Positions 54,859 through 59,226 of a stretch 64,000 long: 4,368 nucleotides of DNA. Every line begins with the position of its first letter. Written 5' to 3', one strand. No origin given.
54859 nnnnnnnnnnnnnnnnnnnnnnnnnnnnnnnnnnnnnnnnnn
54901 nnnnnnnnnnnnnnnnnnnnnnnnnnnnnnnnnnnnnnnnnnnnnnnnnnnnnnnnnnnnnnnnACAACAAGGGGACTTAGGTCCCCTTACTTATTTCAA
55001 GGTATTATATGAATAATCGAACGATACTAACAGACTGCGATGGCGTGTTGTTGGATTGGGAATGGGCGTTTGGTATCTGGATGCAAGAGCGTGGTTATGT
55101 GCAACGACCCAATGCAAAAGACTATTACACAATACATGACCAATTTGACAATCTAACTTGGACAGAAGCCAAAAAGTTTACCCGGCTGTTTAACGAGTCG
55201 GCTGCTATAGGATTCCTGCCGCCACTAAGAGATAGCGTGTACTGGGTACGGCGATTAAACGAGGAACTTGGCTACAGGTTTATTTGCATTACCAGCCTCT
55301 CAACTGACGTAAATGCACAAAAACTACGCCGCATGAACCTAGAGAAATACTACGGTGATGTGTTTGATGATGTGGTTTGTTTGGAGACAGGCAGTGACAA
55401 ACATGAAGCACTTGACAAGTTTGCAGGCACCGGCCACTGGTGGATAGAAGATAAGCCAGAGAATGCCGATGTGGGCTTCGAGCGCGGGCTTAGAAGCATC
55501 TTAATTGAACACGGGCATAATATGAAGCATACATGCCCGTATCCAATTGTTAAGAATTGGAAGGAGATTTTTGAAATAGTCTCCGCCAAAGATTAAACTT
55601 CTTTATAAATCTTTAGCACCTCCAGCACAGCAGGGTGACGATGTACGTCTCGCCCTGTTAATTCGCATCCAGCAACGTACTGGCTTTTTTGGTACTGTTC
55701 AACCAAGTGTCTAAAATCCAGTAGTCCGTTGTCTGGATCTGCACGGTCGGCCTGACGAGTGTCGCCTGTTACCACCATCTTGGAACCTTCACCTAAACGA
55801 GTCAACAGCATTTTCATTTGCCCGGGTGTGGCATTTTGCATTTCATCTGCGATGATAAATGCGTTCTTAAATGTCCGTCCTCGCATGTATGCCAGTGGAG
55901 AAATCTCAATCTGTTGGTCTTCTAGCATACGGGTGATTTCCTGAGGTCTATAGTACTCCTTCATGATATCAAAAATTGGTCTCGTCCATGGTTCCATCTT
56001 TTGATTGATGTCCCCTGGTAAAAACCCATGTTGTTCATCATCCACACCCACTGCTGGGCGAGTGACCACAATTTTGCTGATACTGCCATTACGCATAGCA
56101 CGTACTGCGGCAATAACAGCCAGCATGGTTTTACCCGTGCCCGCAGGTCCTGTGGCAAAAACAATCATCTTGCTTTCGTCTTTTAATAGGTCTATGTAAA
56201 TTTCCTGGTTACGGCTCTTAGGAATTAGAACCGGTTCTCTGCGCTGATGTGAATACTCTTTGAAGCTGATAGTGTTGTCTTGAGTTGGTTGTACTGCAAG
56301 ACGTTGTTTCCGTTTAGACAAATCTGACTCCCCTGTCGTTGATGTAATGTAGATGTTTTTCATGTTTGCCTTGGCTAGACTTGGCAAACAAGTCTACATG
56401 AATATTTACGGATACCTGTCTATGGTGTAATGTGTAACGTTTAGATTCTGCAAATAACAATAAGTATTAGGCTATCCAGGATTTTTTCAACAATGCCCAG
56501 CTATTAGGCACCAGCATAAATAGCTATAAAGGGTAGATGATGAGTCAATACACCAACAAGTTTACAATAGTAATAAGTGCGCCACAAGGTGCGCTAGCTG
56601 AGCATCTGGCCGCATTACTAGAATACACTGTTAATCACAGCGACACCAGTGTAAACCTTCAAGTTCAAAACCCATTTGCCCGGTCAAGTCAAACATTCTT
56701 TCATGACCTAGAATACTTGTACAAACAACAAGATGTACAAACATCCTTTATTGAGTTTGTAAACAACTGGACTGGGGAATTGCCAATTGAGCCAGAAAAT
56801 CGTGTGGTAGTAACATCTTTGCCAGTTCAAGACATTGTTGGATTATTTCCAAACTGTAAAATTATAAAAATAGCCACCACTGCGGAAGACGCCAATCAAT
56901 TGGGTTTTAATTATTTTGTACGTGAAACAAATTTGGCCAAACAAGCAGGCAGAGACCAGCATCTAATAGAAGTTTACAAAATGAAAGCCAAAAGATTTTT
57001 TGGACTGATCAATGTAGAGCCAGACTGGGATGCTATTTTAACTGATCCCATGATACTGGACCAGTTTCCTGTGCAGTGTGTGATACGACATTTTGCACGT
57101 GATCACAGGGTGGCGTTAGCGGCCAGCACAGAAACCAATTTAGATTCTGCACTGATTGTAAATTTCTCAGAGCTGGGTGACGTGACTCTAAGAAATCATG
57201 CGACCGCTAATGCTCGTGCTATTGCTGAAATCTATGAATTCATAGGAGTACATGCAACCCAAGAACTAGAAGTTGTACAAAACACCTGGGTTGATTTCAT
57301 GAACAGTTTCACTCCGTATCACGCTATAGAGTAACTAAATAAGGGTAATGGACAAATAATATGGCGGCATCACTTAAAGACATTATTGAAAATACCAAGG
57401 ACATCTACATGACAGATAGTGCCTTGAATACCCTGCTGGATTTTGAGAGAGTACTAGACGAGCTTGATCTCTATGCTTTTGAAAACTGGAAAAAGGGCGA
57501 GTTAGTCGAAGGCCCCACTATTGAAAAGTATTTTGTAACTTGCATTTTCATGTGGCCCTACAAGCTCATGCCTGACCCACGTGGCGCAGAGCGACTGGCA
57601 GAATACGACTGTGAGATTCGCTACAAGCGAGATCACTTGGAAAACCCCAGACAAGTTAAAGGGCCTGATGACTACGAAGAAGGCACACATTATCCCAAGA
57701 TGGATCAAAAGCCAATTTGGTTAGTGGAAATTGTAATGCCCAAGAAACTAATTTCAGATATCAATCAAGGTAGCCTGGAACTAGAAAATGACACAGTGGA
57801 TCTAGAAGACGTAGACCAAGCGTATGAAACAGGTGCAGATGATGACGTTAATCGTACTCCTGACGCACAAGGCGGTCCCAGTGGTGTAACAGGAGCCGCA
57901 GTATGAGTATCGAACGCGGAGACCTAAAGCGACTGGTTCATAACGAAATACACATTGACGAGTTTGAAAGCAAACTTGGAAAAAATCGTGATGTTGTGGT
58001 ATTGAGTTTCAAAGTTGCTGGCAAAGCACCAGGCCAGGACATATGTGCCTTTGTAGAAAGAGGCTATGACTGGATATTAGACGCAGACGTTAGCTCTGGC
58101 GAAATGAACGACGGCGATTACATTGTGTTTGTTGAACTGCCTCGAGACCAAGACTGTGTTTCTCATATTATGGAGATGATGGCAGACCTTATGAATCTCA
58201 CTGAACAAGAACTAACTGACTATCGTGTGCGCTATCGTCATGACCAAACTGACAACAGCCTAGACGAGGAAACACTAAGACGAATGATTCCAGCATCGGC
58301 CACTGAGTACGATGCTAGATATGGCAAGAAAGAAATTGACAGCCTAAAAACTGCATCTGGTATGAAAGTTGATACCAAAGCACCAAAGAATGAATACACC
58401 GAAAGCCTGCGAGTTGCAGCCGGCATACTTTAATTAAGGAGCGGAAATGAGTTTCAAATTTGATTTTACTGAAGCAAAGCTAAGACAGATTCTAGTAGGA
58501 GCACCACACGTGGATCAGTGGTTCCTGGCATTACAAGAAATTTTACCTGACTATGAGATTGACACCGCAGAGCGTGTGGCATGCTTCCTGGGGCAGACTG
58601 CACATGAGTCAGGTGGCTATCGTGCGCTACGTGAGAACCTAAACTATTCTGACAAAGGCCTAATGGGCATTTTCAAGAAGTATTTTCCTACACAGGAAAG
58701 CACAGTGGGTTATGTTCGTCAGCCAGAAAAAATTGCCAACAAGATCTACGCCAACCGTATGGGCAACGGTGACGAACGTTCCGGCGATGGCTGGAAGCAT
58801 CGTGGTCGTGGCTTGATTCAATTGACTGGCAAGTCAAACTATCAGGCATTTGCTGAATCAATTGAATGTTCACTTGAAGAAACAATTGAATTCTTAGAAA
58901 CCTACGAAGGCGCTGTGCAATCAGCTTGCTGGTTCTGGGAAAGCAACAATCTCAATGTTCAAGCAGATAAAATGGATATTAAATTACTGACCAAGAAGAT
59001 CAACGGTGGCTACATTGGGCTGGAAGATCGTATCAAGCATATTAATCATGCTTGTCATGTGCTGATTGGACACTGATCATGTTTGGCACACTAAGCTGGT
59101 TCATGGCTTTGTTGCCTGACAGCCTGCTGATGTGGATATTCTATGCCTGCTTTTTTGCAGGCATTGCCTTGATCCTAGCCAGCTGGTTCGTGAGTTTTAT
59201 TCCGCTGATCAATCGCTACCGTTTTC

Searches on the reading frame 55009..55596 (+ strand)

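Call 5: search_protein_families(library=pfam, proteins=[window:55009-55596:+], max_evalue=0.01)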
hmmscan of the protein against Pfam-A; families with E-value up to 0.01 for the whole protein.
window:55009-55596:+ (195 aa): 1 family
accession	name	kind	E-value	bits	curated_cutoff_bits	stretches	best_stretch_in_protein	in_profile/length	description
PF00702.32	Hydrolase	-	0.0023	18.8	26.4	1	4-136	2-165/191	haloacid dehalogenase-like hydrolase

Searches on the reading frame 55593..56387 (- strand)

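Call 5: search_protein_families(library=pfam, proteins=[window:55593-56387:-], max_evalue=0.01)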
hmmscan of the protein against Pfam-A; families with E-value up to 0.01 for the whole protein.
window:55593-56387:- (264 aa): 9 families
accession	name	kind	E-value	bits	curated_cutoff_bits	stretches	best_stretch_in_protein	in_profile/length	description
PF02562.22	PhoH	-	4.7e-70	235.7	27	1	55-262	3-205/205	PhoH-like protein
PF13604.12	AAA_30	-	7.1e-08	32.8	27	1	60-215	5-130/191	AAA domain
PF13245.12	AAA_19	-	3.4e-06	27.7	25.1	1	74-213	12-129/134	AAA domain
PF13401.12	AAA_22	-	0.00024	21.8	27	1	72-198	4-108/130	AAA domain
PF05707.18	Zot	-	0.00077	19.4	20.3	0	74-187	1-94/197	Zonular occludens toxin (Zot)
PF00270.35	DEAD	-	0.00084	19.5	26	1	59-109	2-51/167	DEAD/DEAH box helicase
PF01695.23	IstB_IS21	-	0.0016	18.5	24.1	1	73-102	93-121/238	IstB-like ATP binding protein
PF20720.3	nSTAND3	-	0.0041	17.3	27.2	0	71-102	15-46/155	Novel STAND NTPase 3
PF00580.27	UvrD-helicase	-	0.0091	16.1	23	0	132-213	163-251/271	UvrD/REP helicase N-terminal domain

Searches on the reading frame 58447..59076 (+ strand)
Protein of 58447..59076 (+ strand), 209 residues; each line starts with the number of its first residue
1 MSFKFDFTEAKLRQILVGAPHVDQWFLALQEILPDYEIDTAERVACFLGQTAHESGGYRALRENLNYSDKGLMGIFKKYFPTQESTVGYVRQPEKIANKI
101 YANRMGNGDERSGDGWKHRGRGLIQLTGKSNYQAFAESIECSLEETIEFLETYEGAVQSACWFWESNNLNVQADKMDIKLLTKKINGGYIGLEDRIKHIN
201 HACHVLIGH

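Call 17: search_protein_families(library=pfam, proteins=[window:58447-59076:+], max_evalue=0.01)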
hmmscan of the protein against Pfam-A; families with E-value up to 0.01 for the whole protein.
window:58447-59076:+ (209 aa): 1 family
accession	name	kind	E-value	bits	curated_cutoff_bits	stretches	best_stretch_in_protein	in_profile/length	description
PF00182.24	Glyco_hydro_19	-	5e-06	26.9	25.5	1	42-167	51-157/232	Chitinase class I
